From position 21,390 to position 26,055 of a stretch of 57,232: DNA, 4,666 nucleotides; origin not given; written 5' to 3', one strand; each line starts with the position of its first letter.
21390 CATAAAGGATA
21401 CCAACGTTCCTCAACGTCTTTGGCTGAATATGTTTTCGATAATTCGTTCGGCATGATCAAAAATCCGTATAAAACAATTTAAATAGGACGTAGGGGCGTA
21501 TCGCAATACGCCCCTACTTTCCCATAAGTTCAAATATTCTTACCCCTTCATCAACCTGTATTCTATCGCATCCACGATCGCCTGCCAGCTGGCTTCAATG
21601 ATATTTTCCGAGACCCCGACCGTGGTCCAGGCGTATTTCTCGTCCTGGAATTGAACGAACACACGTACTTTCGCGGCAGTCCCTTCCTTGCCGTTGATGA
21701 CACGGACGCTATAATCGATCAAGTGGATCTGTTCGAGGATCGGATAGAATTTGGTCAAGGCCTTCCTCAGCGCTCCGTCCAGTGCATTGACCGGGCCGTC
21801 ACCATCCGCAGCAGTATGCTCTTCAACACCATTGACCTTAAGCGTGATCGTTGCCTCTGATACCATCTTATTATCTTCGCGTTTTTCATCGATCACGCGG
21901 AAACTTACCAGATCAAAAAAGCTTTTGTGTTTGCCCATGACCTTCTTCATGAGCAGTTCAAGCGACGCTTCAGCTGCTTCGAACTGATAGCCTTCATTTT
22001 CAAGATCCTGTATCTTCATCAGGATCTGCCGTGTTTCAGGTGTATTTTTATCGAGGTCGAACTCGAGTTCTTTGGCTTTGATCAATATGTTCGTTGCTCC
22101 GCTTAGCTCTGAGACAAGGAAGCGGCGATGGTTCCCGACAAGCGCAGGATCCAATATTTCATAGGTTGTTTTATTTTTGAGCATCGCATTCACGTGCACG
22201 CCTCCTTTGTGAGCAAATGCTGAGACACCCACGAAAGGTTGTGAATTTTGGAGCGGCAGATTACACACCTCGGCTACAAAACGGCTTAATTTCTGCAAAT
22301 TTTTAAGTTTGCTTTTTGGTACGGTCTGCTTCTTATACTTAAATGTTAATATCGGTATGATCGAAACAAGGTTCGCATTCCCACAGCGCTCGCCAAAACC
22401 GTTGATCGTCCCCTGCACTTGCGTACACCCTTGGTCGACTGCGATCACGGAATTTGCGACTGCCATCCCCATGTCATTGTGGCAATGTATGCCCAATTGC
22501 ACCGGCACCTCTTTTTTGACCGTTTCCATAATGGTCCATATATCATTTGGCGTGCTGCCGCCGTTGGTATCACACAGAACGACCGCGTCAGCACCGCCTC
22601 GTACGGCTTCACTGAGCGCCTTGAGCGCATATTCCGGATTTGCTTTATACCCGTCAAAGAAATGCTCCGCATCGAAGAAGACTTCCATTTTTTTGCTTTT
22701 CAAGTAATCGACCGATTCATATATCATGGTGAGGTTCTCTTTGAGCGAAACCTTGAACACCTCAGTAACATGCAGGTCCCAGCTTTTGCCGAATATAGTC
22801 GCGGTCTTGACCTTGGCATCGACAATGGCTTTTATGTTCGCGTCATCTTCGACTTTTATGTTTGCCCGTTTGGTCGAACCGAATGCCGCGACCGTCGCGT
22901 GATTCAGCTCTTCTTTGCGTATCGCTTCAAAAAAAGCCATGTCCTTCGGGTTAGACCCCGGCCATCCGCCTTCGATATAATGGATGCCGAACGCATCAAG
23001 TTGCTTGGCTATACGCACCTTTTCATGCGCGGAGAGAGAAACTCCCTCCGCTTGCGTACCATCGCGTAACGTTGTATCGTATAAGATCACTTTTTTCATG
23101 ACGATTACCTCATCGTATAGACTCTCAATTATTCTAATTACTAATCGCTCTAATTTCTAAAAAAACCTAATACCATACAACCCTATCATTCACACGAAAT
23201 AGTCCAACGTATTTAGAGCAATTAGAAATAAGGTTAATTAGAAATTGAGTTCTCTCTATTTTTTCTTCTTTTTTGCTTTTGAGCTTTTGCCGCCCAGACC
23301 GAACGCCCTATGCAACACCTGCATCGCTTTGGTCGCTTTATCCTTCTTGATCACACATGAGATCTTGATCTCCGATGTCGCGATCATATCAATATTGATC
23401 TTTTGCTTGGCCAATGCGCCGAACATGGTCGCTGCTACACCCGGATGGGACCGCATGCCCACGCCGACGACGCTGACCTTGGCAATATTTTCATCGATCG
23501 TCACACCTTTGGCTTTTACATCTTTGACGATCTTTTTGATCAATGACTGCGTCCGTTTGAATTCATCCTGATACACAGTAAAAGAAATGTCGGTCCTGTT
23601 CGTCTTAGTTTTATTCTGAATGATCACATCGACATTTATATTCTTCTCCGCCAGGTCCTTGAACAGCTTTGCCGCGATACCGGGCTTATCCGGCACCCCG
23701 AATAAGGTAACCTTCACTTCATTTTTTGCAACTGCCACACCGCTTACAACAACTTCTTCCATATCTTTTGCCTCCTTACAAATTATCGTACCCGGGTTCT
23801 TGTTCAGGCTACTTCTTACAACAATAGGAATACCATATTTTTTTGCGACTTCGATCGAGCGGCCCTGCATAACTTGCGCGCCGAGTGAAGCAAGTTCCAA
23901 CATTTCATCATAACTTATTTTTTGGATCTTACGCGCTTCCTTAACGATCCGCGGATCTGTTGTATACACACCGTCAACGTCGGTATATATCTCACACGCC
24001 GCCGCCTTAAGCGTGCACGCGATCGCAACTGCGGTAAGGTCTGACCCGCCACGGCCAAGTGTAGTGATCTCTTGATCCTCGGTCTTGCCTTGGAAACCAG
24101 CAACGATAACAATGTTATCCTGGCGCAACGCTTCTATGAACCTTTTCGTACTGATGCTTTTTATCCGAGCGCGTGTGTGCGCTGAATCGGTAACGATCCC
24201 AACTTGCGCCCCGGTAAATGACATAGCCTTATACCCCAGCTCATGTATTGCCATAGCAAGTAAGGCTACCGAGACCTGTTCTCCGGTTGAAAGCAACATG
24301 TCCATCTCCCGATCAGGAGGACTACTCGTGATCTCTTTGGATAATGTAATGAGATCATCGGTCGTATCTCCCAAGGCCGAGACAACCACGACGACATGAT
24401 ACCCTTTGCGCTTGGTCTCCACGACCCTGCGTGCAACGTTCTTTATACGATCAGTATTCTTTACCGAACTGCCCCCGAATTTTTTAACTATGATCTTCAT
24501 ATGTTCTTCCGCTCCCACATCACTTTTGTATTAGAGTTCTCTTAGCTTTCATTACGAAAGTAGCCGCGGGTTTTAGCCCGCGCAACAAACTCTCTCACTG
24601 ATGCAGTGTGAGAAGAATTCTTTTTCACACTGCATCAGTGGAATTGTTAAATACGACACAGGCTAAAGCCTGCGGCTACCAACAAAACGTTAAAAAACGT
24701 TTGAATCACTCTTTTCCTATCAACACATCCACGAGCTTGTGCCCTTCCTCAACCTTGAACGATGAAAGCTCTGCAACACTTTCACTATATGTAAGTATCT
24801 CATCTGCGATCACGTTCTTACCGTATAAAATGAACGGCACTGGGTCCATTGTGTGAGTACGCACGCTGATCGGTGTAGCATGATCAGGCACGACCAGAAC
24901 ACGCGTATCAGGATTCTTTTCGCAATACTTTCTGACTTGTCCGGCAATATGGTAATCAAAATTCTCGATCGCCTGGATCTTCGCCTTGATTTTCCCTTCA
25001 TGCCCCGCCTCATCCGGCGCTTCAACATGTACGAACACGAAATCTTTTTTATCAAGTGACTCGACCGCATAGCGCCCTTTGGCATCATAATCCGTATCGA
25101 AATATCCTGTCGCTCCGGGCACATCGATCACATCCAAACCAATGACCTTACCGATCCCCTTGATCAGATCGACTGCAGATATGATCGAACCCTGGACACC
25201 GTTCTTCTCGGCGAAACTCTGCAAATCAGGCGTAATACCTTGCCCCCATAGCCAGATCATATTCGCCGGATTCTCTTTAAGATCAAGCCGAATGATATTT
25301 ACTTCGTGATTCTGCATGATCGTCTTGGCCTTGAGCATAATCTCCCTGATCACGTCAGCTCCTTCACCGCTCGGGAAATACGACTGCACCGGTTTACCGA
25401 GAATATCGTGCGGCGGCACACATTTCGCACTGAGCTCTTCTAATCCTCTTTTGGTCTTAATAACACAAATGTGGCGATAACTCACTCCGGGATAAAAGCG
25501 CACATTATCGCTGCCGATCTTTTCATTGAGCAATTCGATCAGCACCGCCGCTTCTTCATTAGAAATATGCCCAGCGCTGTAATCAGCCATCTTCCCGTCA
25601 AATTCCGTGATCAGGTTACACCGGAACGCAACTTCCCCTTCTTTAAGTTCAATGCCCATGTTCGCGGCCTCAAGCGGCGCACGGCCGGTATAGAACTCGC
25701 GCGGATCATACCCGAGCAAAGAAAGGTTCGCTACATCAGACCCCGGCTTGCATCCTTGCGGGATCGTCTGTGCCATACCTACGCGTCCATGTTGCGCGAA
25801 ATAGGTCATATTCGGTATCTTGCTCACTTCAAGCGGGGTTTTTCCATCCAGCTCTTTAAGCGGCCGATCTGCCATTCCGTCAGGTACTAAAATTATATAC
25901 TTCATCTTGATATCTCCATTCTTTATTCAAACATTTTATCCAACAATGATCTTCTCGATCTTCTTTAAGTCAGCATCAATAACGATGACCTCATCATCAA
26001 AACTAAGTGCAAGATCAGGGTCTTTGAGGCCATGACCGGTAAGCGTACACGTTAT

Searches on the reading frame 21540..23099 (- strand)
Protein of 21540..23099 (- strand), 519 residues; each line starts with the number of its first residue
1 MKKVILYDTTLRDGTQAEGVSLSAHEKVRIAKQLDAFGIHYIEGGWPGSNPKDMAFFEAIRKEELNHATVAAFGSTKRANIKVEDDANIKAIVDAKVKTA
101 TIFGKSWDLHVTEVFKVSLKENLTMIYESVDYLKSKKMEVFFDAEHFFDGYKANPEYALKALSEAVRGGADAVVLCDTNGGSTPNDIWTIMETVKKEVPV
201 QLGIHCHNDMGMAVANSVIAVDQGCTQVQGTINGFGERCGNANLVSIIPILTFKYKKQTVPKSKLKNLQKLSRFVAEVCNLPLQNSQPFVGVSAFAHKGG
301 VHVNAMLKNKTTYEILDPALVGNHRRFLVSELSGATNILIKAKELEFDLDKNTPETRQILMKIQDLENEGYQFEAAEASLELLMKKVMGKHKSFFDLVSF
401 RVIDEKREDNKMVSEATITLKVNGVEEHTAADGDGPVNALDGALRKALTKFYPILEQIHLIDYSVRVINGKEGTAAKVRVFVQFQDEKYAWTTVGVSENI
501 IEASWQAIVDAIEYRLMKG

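Call 8: search_protein_families(library=pfam, proteins=[window:21540-23099:-], max_evalue=0.00001)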
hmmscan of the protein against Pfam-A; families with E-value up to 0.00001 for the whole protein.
window:21540-23099:- (519 aa): 3 families
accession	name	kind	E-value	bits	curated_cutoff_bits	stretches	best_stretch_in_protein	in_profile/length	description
PF00682.25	HMGL-like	-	3.2e-56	191.1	29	1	3-275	1-260/260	HMGL-like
PF08502.15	LeuA_dimer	-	2.3e-31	108.9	24.9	1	375-514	2-129/131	LeuA allosteric (dimerisation) domain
PF22617.1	HCS_D2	-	5e-17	62.5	27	1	290-367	2-78/82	Homocitrate synthase post-HMGL domain-like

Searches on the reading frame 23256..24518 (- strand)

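Call 8: search_protein_families(library=pfam, proteins=[window:23256-24518:-], max_evalue=0.00001)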
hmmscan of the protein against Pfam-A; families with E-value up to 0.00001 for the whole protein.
window:23256-24518:- (420 aa): 4 families
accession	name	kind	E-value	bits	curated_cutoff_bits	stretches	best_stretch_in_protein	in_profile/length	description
PF00696.33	AA_kinase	-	3.6e-53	181.1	24.9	1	8-236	1-234/234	Amino acid kinase family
PF22468.2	ACT_9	-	1e-38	131.3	27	2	348-406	1-61/61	ACT domain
PF13840.12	ACT_7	-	2.1e-23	82.3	27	1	341-404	2-65/65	ACT domain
PF01842.31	ACT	-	3.1e-18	65.6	27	2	271-330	3-61/66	ACT domain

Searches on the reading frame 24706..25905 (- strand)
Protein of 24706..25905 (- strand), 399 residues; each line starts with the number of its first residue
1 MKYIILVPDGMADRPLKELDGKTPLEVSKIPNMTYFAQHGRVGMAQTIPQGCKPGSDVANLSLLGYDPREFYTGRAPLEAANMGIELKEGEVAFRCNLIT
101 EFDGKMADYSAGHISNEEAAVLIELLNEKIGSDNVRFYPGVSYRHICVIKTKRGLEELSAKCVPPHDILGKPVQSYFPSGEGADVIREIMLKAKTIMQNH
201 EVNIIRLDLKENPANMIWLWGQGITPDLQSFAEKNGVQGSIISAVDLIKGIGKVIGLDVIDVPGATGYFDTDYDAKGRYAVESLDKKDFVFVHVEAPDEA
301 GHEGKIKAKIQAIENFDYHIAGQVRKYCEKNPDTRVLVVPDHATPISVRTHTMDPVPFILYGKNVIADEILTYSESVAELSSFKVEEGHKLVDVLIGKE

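Call 8: search_protein_families(library=pfam, proteins=[window:24706-25905:-], max_evalue=0.00001)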
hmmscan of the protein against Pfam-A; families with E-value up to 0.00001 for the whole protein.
window:24706-25905:- (399 aa): 2 families
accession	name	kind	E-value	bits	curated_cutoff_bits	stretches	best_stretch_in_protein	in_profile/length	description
PF10143.14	PhosphMutase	-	5.7e-60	202.5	21.5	1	37-203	1-170/170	2,3-bisphosphoglycerate-independent phosphoglycerate mutase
PF01676.23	Metalloenzyme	-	1.4e-46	159.5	24.3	1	1-382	1-242/252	Metalloenzyme superfamily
